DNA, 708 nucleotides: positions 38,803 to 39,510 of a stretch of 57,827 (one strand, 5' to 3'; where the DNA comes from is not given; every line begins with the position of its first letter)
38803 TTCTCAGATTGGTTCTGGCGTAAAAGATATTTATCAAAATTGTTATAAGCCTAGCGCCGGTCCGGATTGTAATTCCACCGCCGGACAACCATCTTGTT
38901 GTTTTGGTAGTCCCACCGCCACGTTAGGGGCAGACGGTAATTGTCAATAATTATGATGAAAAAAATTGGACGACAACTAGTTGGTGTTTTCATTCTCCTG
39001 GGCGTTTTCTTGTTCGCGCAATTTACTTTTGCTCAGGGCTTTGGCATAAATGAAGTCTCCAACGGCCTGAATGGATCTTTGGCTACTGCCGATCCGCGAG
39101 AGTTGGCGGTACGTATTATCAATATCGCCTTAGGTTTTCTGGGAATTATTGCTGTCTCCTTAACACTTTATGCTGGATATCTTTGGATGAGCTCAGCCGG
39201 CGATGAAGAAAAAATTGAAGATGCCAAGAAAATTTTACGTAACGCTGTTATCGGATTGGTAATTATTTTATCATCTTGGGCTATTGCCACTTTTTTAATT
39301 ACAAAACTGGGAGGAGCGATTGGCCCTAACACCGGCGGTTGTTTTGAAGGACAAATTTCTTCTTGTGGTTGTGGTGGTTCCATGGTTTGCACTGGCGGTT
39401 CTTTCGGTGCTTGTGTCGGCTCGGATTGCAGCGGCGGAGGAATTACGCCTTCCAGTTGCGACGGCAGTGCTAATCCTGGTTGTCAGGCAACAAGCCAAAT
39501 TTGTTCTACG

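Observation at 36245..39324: VirB2/TrbC-like pilin hairpin serving as the N-terminal module of two adjacent giant adhesin-like proteins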

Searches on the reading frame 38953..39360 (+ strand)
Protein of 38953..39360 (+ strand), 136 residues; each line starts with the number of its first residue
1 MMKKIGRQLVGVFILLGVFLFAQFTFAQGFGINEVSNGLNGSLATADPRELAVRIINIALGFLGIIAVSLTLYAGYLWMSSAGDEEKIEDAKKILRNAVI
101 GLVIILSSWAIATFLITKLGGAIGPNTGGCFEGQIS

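Call 6: search_protein_families(library=pfam, proteins=[window:38953-39360:+], max_evalue=1)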
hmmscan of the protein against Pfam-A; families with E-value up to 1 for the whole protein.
window:38953-39360:+ (136 aa): 4 families
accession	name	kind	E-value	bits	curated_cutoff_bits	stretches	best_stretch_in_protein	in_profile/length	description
PF18895.5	T4SS_pilin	-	6.5e-11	42.6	26.6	1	54-115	11-71/71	Type IV secretion system pilin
PF02322.20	Cyt_bd_oxida_II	-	0.0078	16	35.6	1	14-116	117-212/302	Cytochrome bd terminal oxidase subunit II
PF01554.23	MatE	-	0.0097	16.1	24.9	1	18-115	39-135/161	MatE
PF10320.15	7TM_GPCR_Srsx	-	0.051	13.4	24.1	1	17-115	111-206/257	Serpentine type 7TM GPCR chemoreceptor Srsx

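Call 16: find_homologous_proteins(query=window:38953-39330:+, max_evalue=0.001)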
Query window:38953-39330:+ (126 aa): 187 proteins with E <= 0.001 among 210 candidates; the best 120 are listed.
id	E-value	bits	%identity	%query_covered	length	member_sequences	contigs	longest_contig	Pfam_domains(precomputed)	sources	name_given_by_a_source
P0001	3.0e-33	132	61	80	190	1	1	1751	PF18895.6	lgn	-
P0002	1.4e-31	127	68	75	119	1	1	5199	PF18895.6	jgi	-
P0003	3.8e-30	122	56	98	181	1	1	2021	PF18895.6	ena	-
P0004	1.7e-29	120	55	97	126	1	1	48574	PF18895.6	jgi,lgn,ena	-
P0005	2.4e-29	120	55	94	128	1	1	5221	PF18895.6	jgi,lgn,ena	-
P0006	3.6e-29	119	53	97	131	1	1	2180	PF18895.6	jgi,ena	-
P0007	4.2e-29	119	53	97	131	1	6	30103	PF18895.6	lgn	-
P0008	1.2e-28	118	53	97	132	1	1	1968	PF18895.6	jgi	jgi:hypothetical protein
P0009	5.8e-28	115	50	97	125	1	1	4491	PF18895.6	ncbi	ncbi:MAG: pilin, partial [Patescibacteria group bacterium]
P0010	5.8e-28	115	55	97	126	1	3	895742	PF18895.6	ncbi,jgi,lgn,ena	ncbi:MAG: pilin [Patescibacteria group bacterium]|jgi:Zn-dependent protease with chaperone function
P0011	7.4e-28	115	58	85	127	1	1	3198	PF18895.6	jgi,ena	-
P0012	8.7e-28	115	55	97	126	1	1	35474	PF18895.6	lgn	-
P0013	9.4e-28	115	55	94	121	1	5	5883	PF18895.6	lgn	-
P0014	1.2e-27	114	54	97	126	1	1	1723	PF18895.6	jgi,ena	-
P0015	2.3e-27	113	54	97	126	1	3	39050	PF18895.6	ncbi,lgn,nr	ncbi:MAG: pilin [Candidatus Falkowbacteria bacterium]|nr:pilin [Candidatus Falkowbacteria bacterium]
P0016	4.5e-27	112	54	97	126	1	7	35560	PF18895.6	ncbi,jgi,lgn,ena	-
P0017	7.1e-27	112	54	97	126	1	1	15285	PF18895.6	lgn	-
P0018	1.8e-26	111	53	97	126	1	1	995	PF18895.6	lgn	-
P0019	3.3e-26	110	61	71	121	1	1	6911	PF18895.6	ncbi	-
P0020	8.6e-26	108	50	96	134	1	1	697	PF18895.6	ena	-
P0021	1.3e-25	108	52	94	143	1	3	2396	PF18895.6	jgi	jgi:hypothetical protein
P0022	1.8e-25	107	50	96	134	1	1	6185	PF18895.6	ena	-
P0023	2.4e-25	107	50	96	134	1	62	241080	PF18895.6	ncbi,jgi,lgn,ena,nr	ncbi:hypothetical protein GX917_02220 [Candidatus Falkowbacteria bacterium]|jgi:Zn-dependent proteas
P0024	6.7e-25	105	49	96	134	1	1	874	PF18895.6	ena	-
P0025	6.7e-25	105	49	96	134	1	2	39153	PF18895.6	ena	-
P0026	1.9e-24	104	50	91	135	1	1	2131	PF18895.6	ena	-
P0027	2.6e-24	104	50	99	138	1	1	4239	PF18895.6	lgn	-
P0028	2.6e-24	104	46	94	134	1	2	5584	PF18895.6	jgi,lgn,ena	-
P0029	5.5e-24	102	65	64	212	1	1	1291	PF18895.6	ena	-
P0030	5.6e-24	102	49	94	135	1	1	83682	PF18895.6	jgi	-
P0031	6.6e-24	102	49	94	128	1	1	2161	PF18895.6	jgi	jgi:hypothetical protein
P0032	7.0e-24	102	51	91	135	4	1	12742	PF18895.6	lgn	-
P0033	8.8e-24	102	49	94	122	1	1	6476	PF18895.6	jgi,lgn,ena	-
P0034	2.3e-23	100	49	91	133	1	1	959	PF18895.6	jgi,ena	-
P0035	2.7e-23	100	48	98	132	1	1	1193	PF18895.6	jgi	jgi:Zn-dependent protease with chaperone function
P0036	2.8e-23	100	54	75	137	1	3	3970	PF18895.6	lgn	-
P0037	3.8e-23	100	51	96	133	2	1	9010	PF18895.6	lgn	-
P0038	4.8e-23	99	53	80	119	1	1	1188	PF18895.6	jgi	-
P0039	7.5e-23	99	47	91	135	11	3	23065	PF18895.6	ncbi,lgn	-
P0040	9.3e-23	99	49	91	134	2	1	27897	PF18895.6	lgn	-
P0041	1.3e-22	98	55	76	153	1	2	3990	PF18895.6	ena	-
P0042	1.6e-22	98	54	87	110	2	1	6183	PF18895.6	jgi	-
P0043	2.0e-22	97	50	91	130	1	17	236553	PF18895.6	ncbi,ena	-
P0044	2.2e-22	97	52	94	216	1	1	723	PF18895.6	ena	-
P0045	2.3e-22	97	56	69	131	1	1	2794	PF18895.6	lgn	-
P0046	2.6e-22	97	48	96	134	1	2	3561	PF18895.6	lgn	-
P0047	2.9e-22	97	62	71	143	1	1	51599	PF18895.6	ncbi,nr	ncbi:MAG: hypothetical protein Q7R92_03665 [bacterium]|nr:hypothetical protein [bacterium]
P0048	2.9e-22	97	51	84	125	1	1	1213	PF18895.6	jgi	jgi:Zn-dependent protease with chaperone function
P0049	4.8e-22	96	47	92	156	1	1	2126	PF18895.6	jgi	jgi:amino acid transporter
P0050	9.0e-22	95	62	63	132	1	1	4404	PF18895.6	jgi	-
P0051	1.1e-21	95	48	97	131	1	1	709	PF18895.6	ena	-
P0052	1.6e-21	95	47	94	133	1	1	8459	PF18895.6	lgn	-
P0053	2.3e-21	94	48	97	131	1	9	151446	PF18895.6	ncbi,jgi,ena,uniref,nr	ncbi:hypothetical protein A2316_01235 [Candidatus Falkowbacteria bacterium RIFOXYB2_FULL_38_15]|unir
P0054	2.3e-21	94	48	94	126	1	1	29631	PF18895.6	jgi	jgi:hypothetical protein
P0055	2.7e-21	94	62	61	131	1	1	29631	PF18895.6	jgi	jgi:hypothetical protein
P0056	3.3e-21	94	52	69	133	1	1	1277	PF18895.6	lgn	-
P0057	3.5e-21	93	58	67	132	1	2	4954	PF18895.6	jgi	jgi:Type IV secretion system pilin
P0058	5.8e-21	93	51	83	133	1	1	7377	PF18895.6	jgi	jgi:hypothetical protein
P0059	6.0e-21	93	58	71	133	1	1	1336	PF18895.6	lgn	-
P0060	6.7e-21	93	57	68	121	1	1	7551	PF18895.6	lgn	-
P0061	8.3e-21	92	58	61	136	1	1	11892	PF18895.6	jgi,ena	-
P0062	9.3e-21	92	47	100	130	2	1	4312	PF18895.6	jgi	jgi:hypothetical protein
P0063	1.1e-20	92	51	74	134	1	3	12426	PF18895.6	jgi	jgi:hypothetical protein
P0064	1.3e-20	92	57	68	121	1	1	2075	PF18895.6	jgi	jgi:hypothetical protein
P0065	1.7e-20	91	46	94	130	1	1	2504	PF18895.6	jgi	jgi:Zn-dependent protease with chaperone function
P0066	1.7e-20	91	54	71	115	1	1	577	PF18895.6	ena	-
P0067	2.0e-20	91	61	61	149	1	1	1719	PF18895.6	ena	-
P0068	2.0e-20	91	55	78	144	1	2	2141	PF18895.6,PF01554.24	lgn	-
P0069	2.1e-20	91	47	94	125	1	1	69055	PF18895.6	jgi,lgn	jgi:hypothetical protein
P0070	2.2e-20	91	50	85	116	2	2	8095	PF18895.6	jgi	-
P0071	2.4e-20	91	58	63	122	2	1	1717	PF18895.6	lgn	-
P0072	2.8e-20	91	57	73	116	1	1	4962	PF18895.6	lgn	-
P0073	2.8e-20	91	54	67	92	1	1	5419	PF18895.6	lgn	-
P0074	3.8e-20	90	57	73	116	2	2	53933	PF18895.6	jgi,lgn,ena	-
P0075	4.8e-20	90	56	70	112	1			PF18895.6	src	-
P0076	4.8e-20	90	45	100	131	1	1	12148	PF18895.6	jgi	jgi:hypothetical protein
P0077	5.2e-20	90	53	75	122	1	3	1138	PF18895.6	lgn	-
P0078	5.9e-20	89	49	82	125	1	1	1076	PF18895.6,PF04956.19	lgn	-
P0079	6.6e-20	89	52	80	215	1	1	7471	PF18895.6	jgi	jgi:hypothetical protein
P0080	7.7e-20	89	50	71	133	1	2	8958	PF18895.6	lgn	-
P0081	8.5e-20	89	49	94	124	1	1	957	PF18895.6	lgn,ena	-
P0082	8.5e-20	89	60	66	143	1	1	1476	PF18895.6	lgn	-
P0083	1.1e-19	89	45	94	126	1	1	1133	PF18895.6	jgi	jgi:hypothetical protein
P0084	1.2e-19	89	50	80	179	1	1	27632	PF18895.6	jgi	-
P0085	1.6e-19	88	52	75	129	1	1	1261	PF18895.6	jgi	jgi:Type IV secretion system pilin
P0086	1.7e-19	88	45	98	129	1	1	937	PF18895.6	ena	-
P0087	2.2e-19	88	54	74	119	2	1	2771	PF18895.6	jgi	jgi:Zn-dependent protease with chaperone function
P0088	2.9e-19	87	56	65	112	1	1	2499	PF18895.6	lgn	-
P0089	3.3e-19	87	48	74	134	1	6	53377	PF18895.6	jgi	jgi:Mg/Co/Ni transporter MgtE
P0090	3.7e-19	87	58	58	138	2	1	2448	PF18895.6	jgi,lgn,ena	-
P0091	3.8e-19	87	55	71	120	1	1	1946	PF18895.6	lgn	-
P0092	4.8e-19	87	51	76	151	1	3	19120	PF18895.6,PF01554.24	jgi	jgi:hypothetical protein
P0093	5.8e-19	86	41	94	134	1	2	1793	PF18895.6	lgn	-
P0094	9.3e-19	86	47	94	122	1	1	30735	PF18895.6,PF04956.19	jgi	jgi:hypothetical protein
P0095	1.2e-18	85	41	94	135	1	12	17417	PF18895.6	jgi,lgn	jgi:heme/copper-type cytochrome/quinol oxidase subunit 2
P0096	1.4e-18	85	49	67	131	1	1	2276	PF18895.6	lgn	-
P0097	1.5e-18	85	57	61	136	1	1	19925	PF18895.6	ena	-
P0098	1.5e-18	85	47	81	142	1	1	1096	PF18895.6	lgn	-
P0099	1.6e-18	85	47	94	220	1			PF18895.6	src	-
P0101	2.1e-18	84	55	61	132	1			PF18895.6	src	-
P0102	2.4e-18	84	46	74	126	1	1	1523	PF18895.6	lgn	-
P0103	2.6e-18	84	43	100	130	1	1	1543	PF18895.6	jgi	jgi:hypothetical protein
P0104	2.7e-18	84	52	71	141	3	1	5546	PF18895.6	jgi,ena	-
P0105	3.2e-18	84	52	76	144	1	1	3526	PF18895.6,PF01554.24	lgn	-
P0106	3.4e-18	84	59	63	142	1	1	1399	PF18895.6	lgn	-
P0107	4.2e-18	84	40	94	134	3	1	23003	PF18895.6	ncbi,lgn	-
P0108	4.2e-18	84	51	76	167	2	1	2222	PF18895.6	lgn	-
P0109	5.0e-18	83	46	74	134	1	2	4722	PF18895.6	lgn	-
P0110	5.1e-18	83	45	77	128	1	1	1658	PF18895.6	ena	-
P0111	7.6e-18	83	54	75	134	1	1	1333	PF18895.6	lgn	-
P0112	8.5e-18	83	44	86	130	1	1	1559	PF18895.6,PF04956.19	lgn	-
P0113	1.1e-17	82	52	77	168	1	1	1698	PF18895.6,PF01554.24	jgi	-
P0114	1.7e-17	82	53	73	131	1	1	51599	PF18895.6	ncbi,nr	ncbi:MAG: hypothetical protein Q7R92_03670 [bacterium]|nr:hypothetical protein [bacterium]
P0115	1.8e-17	81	53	59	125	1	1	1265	PF18895.6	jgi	jgi:hypothetical protein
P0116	2.0e-17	81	53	61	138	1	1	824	PF18895.6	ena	-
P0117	2.4e-17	81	50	65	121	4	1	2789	PF18895.6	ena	-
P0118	2.5e-17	81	46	75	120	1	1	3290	PF18895.6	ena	-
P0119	3.0e-17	81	47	75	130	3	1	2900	PF18895.6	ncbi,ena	ncbi:MAG: pilin [Patescibacteria group bacterium]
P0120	3.2e-17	81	45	71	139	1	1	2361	PF18895.6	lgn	-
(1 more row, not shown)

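Call 18: find_encoding_contigs(protein=P0010, flank=10000, max_places=3)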
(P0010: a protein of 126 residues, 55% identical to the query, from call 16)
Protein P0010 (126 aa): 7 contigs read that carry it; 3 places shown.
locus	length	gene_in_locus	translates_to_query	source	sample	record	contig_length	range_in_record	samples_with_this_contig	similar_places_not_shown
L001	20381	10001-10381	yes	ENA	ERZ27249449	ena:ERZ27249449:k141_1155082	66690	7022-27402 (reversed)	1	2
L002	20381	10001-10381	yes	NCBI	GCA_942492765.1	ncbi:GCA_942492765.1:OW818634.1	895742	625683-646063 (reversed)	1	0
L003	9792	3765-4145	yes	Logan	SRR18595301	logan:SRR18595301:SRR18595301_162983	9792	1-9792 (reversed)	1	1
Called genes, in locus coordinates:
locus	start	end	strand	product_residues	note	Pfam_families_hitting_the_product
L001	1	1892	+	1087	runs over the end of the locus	PF02463:SMC_N, PF13175:AAA_15 (weak), PF13304:AAA_21 (weak), PF13476:AAA_23, PF13304:AAA_21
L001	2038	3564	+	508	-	PF05362:Lon_C (weak), PF13541:ChlI, PF00493:MCM, PF01078:Mg_chelatase, PF07728:AAA_5, PF13335:Mg_chelatase_C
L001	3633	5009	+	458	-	PF01547:SBP_bac_1, PF13416:SBP_bac_8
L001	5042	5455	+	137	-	PF18895:T4SS_pilin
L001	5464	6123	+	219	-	PF12844:HTH_19, PF13413:HTH_25, PF09136:Glucodextran_B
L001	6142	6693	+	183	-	PF01209:Ubie_methyltran, PF13847:Methyltransf_31, PF08241:Methyltransf_11, PF08242:Methyltransf_12, PF13649:Methyltransf_25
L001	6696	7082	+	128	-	-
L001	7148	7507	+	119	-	PF08378:NERD (weak), PF02021:UPF0102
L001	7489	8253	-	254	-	PF00535:Glycos_transf_2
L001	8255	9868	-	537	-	-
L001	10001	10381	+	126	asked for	PF18895:T4SS_pilin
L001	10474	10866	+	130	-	PF07884:VKOR (faint), PF18895:T4SS_pilin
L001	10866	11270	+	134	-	PF18895:T4SS_pilin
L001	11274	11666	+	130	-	PF18895:T4SS_pilin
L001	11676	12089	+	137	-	PF18895:T4SS_pilin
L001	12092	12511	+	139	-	PF18895:T4SS_pilin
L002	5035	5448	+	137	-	PF18895:T4SS_pilin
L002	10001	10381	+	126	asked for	PF18895:T4SS_pilin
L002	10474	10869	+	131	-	PF18895:T4SS_pilin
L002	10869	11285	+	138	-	PF18895:T4SS_pilin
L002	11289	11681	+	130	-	PF18895:T4SS_pilin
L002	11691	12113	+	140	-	PF18895:T4SS_pilin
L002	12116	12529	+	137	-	PF18895:T4SS_pilin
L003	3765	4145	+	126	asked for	PF18895:T4SS_pilin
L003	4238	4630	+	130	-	PF07884:VKOR (faint), PF18895:T4SS_pilin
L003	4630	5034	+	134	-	PF18895:T4SS_pilin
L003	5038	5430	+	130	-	PF18895:T4SS_pilin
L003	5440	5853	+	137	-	PF18895:T4SS_pilin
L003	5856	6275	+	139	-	PF18895:T4SS_pilin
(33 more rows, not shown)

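Call 32: search_solved_structures(query=A2, max_evalue=10, show_alignments=3)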
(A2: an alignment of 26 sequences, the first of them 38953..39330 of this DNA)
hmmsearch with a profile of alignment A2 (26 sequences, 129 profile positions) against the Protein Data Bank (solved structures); distinct sequences matched with E-value up to 10: 0.

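Call 37: search_protein_representatives(alignment_id=A2)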
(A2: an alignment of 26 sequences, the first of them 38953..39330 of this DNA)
Query: 26 sequences, 129 profile positions. Proteins with E-value up to 0.001 (for the whole library): 67555; up to 1e-10: 21818; up to 1e-30: 555. The best 150 are listed.
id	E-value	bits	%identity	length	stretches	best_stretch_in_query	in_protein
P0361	2.8e-68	244.0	-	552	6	6-120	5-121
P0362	7.5e-65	233.0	-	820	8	54-119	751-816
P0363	1.4e-62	225.6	-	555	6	2-114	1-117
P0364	2.7e-60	218.2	-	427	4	51-120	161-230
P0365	1.3e-53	196.6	-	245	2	6-127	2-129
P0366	1.8e-50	186.5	-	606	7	52-114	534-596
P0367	1.0e-48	180.8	-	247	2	8-128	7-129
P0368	1.9e-48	179.9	-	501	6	48-123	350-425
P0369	9.5e-48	177.7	-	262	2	12-128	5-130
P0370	1.3e-47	177.2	-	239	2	40-125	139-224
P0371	5.2e-47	175.3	-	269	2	28-125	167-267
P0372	6.1e-47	175.1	-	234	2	40-122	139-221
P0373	1.7e-46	173.6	-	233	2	2-122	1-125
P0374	1.8e-46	173.5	-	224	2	49-122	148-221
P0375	5.3e-46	172.0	-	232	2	45-123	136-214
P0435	7.9e-36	139.1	-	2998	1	3-127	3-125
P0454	3.7e-35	136.9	-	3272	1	1-127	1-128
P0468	7.8e-35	135.9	-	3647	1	3-127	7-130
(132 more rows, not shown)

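Call 41: search_protein_families(library=pfam, proteins=[P0435, P0454, P0468], max_evalue=0.001)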
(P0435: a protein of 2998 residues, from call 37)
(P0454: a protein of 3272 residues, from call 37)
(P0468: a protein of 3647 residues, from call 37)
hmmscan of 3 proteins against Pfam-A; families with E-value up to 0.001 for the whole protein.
P0435 (2998 aa): 5 families
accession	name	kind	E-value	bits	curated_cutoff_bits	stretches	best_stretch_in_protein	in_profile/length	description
PF01833.30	TIG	-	3.1e-24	85.2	20.9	2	530-605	5-83/84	IPT/TIG domain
PF13948.11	DUF4215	-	5e-22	78.4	27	3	1444-1473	18-46/47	Domain of unknown function (DUF4215)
PF13205.12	Big_5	-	3.4e-21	76.4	23.6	1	162-245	22-95/105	Bacterial Ig-like domain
PF18895.5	T4SS_pilin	-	2.2e-06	28.1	26.6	1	61-116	17-71/71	Type IV secretion system pilin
PF17957.7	Big_7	-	1e-05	26.5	24.1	1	268-310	1-43/70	Bacterial Ig domain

P0454 (3272 aa): 7 families
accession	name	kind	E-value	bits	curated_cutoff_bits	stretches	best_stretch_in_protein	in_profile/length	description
PF13385.13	Laminin_G_3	-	9.5e-17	62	27.6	1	2432-2607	4-151/151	Concanavalin A-like lectin/glucanases superfamily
PF00092.34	VWA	-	2.2e-12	48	23.8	1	2833-2999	3-144/174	von Willebrand factor type A domain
PF01833.30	TIG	-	4.5e-11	43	20.9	0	552-627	6-82/84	IPT/TIG domain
PF13205.12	Big_5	-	4.9e-11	43.7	23.6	0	1919-1963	60-105/105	Bacterial Ig-like domain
PF18895.5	T4SS_pilin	-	1.9e-07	31.5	26.6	1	56-119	9-71/71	Type IV secretion system pilin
PF13519.12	VWA_2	-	8.8e-06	26.7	27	1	2833-2965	2-106/107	von Willebrand factor type A domain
PF17957.7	Big_7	-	2.7e-05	25.2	24.1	1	286-359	1-68/70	Bacterial Ig domain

P0468 (3647 aa): 5 families
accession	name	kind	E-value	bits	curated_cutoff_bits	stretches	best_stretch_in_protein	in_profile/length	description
PF14870.12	PSII_BNR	-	7.3e-28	98.1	27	3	2353-2483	5-140/303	Photosynthesis system II assembly factor YCF48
PF01833.30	TIG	-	1.7e-11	44.4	20.9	1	609-676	16-84/84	IPT/TIG domain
PF15902.12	Sortilin-Vps10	-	1.4e-10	41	33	1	2509-2604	2-113/446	Sortilin, neurotensin receptor 3,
PF18895.5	T4SS_pilin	-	1.5e-08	35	26.6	1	61-120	12-70/71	Type IV secretion system pilin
PF13205.12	Big_5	-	2.7e-07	31.7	23.6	0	1252-1343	8-91/105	Bacterial Ig-like domain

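Call 50: find_encoding_contigs(protein=P0053, flank=10000, max_places=2)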
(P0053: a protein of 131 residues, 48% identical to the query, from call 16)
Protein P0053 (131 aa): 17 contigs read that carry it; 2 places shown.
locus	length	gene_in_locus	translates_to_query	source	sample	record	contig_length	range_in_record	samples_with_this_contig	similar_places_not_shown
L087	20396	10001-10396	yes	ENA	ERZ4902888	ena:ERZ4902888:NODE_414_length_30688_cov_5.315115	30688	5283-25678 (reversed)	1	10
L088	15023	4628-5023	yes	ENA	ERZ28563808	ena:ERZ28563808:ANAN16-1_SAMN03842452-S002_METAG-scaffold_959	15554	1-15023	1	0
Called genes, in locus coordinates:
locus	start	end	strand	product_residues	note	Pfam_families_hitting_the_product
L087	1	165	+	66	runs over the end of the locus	-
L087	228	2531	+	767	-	PF01510:Amidase_2, PF16158:N_BRCA1_IG (faint)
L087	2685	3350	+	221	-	-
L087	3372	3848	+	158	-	PF20603:Bact_hydrolase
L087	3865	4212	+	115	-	-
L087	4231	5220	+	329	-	PF01966:HD (weak)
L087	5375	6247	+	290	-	PF00483:NTP_transferase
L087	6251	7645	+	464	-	PF01547:SBP_bac_1, PF13416:SBP_bac_8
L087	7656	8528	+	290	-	PF18895:T4SS_pilin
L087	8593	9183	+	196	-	PF18895:T4SS_pilin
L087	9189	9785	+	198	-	PF18895:T4SS_pilin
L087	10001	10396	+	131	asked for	PF18895:T4SS_pilin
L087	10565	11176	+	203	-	PF18895:T4SS_pilin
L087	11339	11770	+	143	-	PF18895:T4SS_pilin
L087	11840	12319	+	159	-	PF18895:T4SS_pilin (weak)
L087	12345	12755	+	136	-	PF18895:T4SS_pilin (weak)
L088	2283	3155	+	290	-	PF18895:T4SS_pilin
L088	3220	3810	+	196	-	PF18895:T4SS_pilin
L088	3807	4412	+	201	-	PF18895:T4SS_pilin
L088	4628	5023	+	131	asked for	PF18895:T4SS_pilin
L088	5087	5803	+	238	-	PF18895:T4SS_pilin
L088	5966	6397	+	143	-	PF18895:T4SS_pilin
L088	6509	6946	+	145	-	PF18895:T4SS_pilin (weak)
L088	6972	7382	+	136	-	PF18895:T4SS_pilin (weak)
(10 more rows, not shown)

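Call 51: find_encoding_contigs(protein=P0043, flank=10000, max_places=2)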
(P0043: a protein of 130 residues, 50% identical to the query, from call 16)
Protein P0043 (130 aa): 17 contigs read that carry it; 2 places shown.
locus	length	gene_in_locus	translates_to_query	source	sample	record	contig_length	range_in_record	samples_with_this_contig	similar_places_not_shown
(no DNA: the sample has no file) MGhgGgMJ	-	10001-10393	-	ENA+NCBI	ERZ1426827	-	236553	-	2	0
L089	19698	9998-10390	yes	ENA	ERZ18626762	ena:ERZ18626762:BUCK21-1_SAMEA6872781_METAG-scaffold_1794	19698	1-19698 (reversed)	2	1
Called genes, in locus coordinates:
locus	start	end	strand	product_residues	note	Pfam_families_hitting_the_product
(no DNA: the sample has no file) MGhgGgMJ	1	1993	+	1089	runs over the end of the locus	PF02463:SMC_N, PF13476:AAA_23, PF13304:AAA_21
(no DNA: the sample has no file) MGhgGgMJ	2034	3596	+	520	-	PF05362:Lon_C, PF13541:ChlI, PF01078:Mg_chelatase, PF07728:AAA_5 (faint), PF00493:MCM, PF13335:Mg_chelatase_C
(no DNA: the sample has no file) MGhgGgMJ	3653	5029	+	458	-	PF01547:SBP_bac_1, PF13416:SBP_bac_8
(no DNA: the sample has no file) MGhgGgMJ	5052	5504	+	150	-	PF18895:T4SS_pilin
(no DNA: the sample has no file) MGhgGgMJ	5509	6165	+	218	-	PF12844:HTH_19, PF13413:HTH_25, PF09136:Glucodextran_B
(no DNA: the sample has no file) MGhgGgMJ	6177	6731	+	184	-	PF13847:Methyltransf_31, PF08241:Methyltransf_11, PF08242:Methyltransf_12 (weak), PF13649:Methyltransf_25 (weak)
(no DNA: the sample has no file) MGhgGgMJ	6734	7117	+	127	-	-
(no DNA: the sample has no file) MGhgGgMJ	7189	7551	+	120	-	PF02021:UPF0102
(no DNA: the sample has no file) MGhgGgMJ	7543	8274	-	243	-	PF00535:Glycos_transf_2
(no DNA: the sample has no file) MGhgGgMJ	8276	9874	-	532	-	-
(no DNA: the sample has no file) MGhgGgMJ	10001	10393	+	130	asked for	PF18895:T4SS_pilin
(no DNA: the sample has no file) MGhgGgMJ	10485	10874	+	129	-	PF18895:T4SS_pilin (weak)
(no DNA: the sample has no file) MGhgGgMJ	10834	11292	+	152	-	PF18895:T4SS_pilin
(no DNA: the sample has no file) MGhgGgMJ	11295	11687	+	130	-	PF18895:T4SS_pilin (weak)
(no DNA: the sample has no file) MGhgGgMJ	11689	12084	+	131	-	PF18895:T4SS_pilin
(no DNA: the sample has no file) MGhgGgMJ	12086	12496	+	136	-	PF18895:T4SS_pilin (weak)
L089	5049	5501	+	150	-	PF18895:T4SS_pilin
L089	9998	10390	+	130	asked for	PF18895:T4SS_pilin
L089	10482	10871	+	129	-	PF18895:T4SS_pilin (weak)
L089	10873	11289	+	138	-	PF18895:T4SS_pilin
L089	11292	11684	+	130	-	PF18895:T4SS_pilin (weak)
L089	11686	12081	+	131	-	PF18895:T4SS_pilin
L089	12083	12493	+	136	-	PF18895:T4SS_pilin (weak)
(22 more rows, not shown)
